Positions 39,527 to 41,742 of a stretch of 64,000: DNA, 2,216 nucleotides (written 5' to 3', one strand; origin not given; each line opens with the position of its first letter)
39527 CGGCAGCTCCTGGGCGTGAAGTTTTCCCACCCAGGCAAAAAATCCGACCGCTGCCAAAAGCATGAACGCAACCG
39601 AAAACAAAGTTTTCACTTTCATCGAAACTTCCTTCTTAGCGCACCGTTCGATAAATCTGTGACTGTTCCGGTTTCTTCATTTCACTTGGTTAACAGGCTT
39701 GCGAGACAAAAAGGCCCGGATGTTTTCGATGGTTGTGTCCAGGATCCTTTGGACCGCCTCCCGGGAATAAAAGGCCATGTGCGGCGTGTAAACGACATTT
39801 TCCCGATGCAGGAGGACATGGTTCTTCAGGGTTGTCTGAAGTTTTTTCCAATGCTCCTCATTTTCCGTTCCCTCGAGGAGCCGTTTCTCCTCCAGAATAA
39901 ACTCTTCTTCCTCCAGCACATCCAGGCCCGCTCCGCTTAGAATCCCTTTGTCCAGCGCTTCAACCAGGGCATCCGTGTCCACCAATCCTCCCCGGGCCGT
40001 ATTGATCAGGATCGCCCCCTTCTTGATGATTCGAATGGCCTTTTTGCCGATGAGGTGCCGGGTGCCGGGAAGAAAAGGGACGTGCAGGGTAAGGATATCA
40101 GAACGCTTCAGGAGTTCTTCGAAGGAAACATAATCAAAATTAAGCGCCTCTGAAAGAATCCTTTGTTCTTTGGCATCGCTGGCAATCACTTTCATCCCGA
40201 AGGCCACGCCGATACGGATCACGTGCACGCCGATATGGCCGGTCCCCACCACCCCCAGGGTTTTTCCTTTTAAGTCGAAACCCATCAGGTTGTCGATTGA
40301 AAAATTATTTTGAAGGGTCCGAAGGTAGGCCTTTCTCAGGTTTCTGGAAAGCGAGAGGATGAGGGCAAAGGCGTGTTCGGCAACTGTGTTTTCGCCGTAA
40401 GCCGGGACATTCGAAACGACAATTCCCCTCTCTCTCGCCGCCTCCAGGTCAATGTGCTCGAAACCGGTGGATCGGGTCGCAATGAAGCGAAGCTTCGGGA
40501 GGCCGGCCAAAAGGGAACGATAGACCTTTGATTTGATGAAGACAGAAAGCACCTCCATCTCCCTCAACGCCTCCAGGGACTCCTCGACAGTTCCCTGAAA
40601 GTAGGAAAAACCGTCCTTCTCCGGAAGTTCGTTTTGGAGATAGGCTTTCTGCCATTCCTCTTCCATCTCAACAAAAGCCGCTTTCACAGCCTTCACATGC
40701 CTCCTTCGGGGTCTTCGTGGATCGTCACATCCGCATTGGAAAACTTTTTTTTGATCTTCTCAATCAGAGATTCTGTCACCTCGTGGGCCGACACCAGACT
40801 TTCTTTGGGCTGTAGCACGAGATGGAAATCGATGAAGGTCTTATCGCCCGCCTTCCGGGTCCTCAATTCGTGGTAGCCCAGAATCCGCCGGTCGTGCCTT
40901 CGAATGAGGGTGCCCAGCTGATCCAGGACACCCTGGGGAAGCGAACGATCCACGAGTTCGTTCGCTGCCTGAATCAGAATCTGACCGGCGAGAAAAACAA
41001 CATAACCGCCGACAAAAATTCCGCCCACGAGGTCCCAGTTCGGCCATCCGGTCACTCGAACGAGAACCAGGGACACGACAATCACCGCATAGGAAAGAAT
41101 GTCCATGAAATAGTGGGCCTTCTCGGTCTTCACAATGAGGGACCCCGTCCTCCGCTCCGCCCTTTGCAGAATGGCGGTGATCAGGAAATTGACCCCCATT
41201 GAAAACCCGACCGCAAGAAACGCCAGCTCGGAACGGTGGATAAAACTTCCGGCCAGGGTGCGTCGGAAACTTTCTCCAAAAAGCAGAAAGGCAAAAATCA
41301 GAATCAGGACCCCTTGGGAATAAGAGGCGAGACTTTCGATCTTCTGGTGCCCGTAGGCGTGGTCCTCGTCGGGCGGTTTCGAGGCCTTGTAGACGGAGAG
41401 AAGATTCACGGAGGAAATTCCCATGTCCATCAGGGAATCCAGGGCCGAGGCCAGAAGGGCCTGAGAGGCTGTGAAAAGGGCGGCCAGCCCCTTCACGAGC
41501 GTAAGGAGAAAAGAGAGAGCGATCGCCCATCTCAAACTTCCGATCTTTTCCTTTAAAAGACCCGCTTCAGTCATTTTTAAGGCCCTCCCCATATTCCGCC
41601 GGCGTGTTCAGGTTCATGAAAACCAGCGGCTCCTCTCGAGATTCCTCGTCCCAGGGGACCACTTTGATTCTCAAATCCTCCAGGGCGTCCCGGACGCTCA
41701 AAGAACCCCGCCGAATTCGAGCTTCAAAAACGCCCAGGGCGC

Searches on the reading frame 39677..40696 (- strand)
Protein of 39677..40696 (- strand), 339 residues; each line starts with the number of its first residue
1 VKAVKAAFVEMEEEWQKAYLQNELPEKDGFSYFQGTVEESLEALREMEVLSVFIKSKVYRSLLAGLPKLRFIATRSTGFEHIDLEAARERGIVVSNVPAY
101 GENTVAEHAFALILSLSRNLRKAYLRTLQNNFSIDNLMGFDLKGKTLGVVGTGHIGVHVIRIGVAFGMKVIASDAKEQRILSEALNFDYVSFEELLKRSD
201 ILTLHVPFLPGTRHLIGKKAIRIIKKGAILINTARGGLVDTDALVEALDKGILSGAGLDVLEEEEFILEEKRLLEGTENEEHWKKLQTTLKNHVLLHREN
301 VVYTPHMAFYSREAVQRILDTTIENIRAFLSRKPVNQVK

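Call 71: search_protein_families(library=pfam, proteins=[window:39677-40696:-], max_evalue=0.00001)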
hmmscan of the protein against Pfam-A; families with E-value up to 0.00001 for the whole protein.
window:39677-40696:- (339 aa): 2 families
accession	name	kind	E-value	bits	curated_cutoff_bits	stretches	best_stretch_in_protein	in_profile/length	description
PF02826.25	2-Hacid_dh_C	-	1.6e-52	177.9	25.1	1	110-308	1-178/178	D-isomer specific 2-hydroxyacid dehydrogenase, NAD binding domain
PF00389.36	2-Hacid_dh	-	9.1e-30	103.5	24.6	1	31-336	26-130/134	D-isomer specific 2-hydroxyacid dehydrogenase, catalytic domain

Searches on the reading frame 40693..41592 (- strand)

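Call 71: search_protein_families(library=pfam, proteins=[window:40693-41592:-], max_evalue=0.00001)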
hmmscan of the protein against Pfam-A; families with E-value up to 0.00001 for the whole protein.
window:40693-41592:- (299 aa): 2 families
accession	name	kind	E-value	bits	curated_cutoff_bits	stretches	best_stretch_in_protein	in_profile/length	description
PF01545.26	Cation_efflux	-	1.7e-36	126.3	26.6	1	22-214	3-198/198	Cation efflux family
PF16916.11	ZT_dimer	-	7.1e-18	64.8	26.7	1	223-296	6-78/78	Dimerisation domain of Zinc Transporter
